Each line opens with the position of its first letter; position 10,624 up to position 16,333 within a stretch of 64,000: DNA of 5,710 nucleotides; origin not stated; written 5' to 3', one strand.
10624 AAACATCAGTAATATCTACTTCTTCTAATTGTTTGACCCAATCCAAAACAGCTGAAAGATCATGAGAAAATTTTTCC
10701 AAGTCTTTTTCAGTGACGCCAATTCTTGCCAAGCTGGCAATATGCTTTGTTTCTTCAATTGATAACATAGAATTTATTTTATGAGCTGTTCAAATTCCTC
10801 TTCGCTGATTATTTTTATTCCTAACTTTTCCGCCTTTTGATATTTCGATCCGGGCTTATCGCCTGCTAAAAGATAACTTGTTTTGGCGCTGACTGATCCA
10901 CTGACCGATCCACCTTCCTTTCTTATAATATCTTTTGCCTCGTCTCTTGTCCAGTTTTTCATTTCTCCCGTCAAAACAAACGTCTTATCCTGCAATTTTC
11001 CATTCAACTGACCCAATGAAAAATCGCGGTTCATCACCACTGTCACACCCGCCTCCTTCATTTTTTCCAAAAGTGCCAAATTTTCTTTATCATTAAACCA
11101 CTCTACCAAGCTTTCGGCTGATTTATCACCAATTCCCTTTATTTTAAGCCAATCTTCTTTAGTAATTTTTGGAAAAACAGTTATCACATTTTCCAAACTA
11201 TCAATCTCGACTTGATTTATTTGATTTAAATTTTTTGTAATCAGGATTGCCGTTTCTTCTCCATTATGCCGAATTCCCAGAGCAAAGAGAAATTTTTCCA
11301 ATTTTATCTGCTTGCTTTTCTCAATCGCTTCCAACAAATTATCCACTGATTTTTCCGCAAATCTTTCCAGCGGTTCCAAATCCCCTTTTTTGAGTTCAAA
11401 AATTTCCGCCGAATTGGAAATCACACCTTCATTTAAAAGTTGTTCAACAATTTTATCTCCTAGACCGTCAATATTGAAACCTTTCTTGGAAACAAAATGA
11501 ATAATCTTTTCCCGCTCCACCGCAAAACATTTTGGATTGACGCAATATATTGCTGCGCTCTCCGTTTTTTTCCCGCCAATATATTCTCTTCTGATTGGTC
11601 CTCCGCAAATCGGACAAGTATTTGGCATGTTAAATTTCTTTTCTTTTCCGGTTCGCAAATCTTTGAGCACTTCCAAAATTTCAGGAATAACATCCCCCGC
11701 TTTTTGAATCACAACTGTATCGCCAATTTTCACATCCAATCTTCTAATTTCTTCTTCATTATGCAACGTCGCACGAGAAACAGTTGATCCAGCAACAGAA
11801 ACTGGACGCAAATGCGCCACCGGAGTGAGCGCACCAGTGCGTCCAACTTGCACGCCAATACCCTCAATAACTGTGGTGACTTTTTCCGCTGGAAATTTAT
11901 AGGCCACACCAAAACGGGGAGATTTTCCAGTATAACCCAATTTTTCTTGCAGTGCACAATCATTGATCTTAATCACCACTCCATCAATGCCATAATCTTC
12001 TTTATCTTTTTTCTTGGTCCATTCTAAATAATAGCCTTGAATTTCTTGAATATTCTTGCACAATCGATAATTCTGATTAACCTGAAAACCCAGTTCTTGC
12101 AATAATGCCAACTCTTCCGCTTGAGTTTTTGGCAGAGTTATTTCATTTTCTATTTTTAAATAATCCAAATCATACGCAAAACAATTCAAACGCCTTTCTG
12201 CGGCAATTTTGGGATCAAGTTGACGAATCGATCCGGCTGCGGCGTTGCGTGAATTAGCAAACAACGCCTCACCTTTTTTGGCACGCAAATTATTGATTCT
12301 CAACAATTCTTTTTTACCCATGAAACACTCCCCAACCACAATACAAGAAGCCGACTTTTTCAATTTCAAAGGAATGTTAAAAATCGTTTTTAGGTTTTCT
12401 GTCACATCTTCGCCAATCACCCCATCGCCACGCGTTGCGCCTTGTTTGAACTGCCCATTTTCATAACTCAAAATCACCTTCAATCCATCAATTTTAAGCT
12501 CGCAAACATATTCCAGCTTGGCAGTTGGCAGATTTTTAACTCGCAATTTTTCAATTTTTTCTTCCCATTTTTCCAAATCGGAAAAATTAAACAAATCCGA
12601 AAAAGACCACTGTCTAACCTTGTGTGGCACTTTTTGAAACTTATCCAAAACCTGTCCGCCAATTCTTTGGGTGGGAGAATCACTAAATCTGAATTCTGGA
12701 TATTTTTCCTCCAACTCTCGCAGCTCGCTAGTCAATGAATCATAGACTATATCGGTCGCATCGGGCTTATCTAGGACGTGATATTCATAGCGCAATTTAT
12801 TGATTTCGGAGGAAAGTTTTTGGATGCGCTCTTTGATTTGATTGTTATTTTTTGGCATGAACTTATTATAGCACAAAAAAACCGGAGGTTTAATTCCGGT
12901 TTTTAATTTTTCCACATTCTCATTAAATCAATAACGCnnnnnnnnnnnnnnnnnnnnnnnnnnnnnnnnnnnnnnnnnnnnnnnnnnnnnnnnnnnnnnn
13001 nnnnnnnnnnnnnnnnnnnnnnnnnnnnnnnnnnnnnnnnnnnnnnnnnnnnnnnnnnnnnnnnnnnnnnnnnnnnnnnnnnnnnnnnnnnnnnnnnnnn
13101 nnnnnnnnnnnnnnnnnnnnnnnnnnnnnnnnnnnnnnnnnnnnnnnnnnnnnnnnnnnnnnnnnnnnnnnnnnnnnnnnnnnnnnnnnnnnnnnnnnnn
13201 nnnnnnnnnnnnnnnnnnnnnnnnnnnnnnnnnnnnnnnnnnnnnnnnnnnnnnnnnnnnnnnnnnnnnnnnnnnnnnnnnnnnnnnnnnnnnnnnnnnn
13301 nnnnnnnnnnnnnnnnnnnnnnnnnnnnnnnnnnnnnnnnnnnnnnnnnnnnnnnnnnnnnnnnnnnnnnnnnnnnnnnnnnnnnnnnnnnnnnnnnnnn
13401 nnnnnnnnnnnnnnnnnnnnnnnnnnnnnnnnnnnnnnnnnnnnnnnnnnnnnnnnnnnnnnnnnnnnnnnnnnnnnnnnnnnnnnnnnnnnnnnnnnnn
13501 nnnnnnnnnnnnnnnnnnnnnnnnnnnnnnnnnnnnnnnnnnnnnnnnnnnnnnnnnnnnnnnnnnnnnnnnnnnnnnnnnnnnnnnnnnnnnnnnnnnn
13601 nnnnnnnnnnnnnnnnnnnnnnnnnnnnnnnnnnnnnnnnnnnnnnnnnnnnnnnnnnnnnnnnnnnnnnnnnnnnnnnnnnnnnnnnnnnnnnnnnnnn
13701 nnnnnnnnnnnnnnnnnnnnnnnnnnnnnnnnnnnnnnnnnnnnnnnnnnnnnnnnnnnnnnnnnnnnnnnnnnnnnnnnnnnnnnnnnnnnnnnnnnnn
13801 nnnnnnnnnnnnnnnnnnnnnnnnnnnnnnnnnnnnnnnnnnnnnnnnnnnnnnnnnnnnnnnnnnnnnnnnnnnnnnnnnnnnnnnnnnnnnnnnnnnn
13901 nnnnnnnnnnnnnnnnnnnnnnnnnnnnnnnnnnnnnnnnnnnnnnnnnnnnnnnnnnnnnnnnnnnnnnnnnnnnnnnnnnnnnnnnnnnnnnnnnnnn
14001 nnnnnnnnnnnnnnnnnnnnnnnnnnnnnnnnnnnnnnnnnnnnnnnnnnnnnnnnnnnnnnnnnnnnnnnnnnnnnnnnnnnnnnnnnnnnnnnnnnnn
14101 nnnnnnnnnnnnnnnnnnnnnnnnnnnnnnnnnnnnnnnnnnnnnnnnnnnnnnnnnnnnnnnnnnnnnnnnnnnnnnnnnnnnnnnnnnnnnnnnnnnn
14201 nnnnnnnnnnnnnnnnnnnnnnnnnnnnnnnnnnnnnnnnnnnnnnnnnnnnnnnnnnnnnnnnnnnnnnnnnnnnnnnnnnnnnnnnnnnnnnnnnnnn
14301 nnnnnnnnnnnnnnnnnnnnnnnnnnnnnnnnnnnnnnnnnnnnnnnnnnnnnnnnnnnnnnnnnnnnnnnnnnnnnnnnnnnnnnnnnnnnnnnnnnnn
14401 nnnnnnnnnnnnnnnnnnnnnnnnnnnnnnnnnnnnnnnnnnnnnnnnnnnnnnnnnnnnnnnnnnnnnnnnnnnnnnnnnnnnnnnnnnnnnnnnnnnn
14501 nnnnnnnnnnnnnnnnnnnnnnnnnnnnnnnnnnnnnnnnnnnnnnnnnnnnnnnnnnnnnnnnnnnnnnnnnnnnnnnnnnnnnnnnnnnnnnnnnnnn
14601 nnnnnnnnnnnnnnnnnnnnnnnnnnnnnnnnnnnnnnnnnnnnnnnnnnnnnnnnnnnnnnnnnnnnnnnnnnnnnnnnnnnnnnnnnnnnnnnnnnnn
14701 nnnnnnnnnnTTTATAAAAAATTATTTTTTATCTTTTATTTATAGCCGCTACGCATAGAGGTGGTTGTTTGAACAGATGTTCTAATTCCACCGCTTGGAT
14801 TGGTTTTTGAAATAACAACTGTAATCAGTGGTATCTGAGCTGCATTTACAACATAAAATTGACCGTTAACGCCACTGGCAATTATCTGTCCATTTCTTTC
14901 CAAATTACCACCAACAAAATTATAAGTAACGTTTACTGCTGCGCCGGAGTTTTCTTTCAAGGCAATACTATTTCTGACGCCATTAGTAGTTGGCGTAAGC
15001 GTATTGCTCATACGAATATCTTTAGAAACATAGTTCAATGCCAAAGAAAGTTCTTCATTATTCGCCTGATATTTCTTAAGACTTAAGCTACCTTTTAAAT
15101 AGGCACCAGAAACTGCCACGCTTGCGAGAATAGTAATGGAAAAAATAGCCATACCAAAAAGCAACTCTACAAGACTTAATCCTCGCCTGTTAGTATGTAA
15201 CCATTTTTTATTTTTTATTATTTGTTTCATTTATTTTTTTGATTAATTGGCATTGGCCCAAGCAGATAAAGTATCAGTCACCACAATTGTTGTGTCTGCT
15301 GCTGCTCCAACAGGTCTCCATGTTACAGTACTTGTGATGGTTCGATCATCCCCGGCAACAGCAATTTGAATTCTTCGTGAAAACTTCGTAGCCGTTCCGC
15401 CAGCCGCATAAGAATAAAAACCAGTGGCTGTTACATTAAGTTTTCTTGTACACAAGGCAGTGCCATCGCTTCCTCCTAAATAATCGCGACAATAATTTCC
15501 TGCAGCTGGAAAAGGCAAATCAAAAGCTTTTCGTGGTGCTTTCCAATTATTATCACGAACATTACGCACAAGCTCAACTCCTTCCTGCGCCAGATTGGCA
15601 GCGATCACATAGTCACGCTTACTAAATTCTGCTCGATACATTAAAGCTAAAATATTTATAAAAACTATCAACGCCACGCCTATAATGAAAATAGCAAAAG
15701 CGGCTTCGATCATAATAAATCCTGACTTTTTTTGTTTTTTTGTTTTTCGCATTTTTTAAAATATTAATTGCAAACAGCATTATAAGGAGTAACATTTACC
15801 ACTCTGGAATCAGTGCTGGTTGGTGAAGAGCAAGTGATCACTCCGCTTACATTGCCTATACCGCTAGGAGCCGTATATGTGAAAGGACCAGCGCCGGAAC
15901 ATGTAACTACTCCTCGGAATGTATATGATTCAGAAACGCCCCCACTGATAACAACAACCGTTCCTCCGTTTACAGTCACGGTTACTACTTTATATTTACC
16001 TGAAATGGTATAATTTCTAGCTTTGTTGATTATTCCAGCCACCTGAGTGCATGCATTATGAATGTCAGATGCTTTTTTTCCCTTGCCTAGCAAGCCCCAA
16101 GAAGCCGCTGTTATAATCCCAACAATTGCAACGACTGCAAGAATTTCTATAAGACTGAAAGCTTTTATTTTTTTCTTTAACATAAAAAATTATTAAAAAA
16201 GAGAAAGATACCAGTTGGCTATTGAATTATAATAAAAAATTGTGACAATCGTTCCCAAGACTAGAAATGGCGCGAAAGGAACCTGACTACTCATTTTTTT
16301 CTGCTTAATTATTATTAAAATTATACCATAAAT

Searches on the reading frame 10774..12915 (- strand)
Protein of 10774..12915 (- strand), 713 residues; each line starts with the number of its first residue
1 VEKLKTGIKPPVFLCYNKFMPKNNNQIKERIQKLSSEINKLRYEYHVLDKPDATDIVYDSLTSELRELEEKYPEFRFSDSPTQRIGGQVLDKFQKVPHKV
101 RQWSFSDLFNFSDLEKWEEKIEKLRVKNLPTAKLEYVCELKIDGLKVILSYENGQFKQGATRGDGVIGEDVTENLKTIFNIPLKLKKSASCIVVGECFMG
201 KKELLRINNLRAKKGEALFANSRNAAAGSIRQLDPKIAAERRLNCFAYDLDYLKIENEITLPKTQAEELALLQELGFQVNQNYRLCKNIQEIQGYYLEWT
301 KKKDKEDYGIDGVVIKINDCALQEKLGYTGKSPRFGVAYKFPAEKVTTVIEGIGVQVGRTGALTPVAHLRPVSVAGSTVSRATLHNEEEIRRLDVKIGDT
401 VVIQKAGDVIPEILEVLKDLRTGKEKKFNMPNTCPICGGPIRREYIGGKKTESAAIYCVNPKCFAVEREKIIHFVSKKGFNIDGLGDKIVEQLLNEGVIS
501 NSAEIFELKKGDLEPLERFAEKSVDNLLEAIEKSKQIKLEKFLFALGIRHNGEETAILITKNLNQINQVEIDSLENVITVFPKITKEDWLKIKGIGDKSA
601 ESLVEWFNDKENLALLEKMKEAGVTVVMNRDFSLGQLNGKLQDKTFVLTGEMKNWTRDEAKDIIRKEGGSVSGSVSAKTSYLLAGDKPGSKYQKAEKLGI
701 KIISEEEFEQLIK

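Call 7: search_protein_families(library=pfam, proteins=[window:10774-12915:-], max_evalue=0.01)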
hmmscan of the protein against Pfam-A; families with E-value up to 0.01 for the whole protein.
window:10774-12915:- (713 aa): 10 families
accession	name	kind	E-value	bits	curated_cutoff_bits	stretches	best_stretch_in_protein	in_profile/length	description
PF01653.23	DNA_ligase_aden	-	6.8e-86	288.3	27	1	92-344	3-253/253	NAD-dependent DNA ligase adenylation domain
PF03120.22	DNA_ligase_OB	-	2.3e-34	117.6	32.9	1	347-424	1-78/79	NAD-dependent DNA ligase OB-fold domain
PF00533.33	BRCT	-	9.2e-16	58.3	21.3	1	640-712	5-78/78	BRCA1 C Terminus (BRCT) domain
PF12826.13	HHH_2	-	3.8e-11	43.4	27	1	541-615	1-63/64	Helix-hairpin-helix motif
PF12738.14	PTCB-BRCT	-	6.8e-08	32.9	22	1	655-704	11-60/63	twin BRCT domain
PF14520.12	HHH_5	-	6.9e-06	26.9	27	0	481-532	6-56/57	Helix-hairpin-helix domain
PF12482.14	DUF3701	-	0.00038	21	26.9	1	565-614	27-76/93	Phage integrase protein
PF03119.21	DNA_ligase_ZBD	-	0.0005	20.3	25.8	1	433-463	1-25/27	NAD-dependent DNA ligase C4 zinc finger domain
PF22745.1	Nlig-Ia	-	0.0014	19.7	27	1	27-74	2-49/92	DNA ligase-like, N-terminal NAD+-binding domain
PF16589.12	BRCT_2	-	0.0035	18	27.3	0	641-706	3-68/86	BRCT domain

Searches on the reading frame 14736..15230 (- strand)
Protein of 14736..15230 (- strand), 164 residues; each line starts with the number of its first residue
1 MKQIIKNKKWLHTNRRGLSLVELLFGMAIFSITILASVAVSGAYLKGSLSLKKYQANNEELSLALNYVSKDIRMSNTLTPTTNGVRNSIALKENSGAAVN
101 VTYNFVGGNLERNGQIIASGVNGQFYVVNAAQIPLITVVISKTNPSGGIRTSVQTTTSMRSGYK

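Call 7: search_protein_families(library=pfam, proteins=[window:14736-15230:-], max_evalue=0.01)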
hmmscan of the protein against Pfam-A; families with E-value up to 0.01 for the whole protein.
window:14736-15230:- (164 aa): 1 family
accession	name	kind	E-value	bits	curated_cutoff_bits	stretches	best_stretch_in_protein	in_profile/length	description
PF07963.17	N_methyl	-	9.6e-06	25.4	21.2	1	14-36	3-25/27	Prokaryotic N-terminal methylation motif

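Call 12: search_protein_families(library=ncbifam, proteins=[window:14736-15230:-], max_evalue=0.01)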
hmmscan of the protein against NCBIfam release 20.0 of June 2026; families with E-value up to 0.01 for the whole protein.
window:14736-15230:- (164 aa): 2 families
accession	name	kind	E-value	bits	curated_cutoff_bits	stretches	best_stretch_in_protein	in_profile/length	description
NF007848.0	PRK10557.1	equivalog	1.3e-06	27.9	120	1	10-76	5-71/192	prepilin peptidase-dependent protein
TIGR02532.1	IV_pilin_GFxxxE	domain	0.0065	16.3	16.3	0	15-36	1-22/24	prepilin-type N-terminal cleavage/methylation domain-containing protein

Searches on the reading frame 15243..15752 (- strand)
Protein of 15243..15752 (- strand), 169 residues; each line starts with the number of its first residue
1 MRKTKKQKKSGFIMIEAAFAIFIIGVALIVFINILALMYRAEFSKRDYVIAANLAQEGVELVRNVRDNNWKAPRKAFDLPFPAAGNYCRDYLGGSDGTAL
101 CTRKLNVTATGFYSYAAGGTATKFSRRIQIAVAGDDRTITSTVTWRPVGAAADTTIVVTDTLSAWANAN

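Call 7: search_protein_families(library=pfam, proteins=[window:15243-15752:-], max_evalue=0.01)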
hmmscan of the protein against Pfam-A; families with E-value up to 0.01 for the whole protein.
window:15243-15752:- (169 aa): 0 families

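Call 12: search_protein_families(library=ncbifam, proteins=[window:15243-15752:-], max_evalue=0.01)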
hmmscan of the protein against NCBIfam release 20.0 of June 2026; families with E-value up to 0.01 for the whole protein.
window:15243-15752:- (169 aa): 2 families
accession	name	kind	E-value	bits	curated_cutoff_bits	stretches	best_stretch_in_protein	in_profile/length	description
TIGR02523.1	type_IV_pilV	equivalog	0.0012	19.4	52.2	1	10-64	2-56/139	type IV pilus modification protein PilV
NF041013.1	T4P_ComGE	equivalog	0.0021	18.1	49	1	7-60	1-54/83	competence type IV pilus minor pilin ComGE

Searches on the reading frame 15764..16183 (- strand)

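Call 7: search_protein_families(library=pfam, proteins=[window:15764-16183:-], max_evalue=0.01)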
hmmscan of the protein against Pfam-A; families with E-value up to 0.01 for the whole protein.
window:15764-16183:- (139 aa): 1 family
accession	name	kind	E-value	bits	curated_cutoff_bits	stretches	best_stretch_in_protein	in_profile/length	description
PF07963.17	N_methyl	-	6.6e-06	25.9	21.2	1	4-27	2-25/27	Prokaryotic N-terminal methylation motif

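Call 12: search_protein_families(library=ncbifam, proteins=[window:15764-16183:-], max_evalue=0.01)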
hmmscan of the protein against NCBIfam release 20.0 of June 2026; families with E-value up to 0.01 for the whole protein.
window:15764-16183:- (139 aa): 4 families
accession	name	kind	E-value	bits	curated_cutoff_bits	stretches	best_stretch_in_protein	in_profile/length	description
TIGR02532.1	IV_pilin_GFxxxE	domain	8.7e-05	22.2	16.3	1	8-27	3-22/24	prepilin-type N-terminal cleavage/methylation domain-containing protein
NF041013.1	T4P_ComGE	equivalog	0.00013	22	49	1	4-72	1-70/83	competence type IV pilus minor pilin ComGE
TIGR02596.1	TIGR02596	subfamily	0.0013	18.8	70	1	9-60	1-52/196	Verru_Chthon cassette protein D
TIGR01708.2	typeII_sec_gspH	equivalog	0.0056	16.7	80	1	9-55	4-50/169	type II secretion system minor pseudopilin GspH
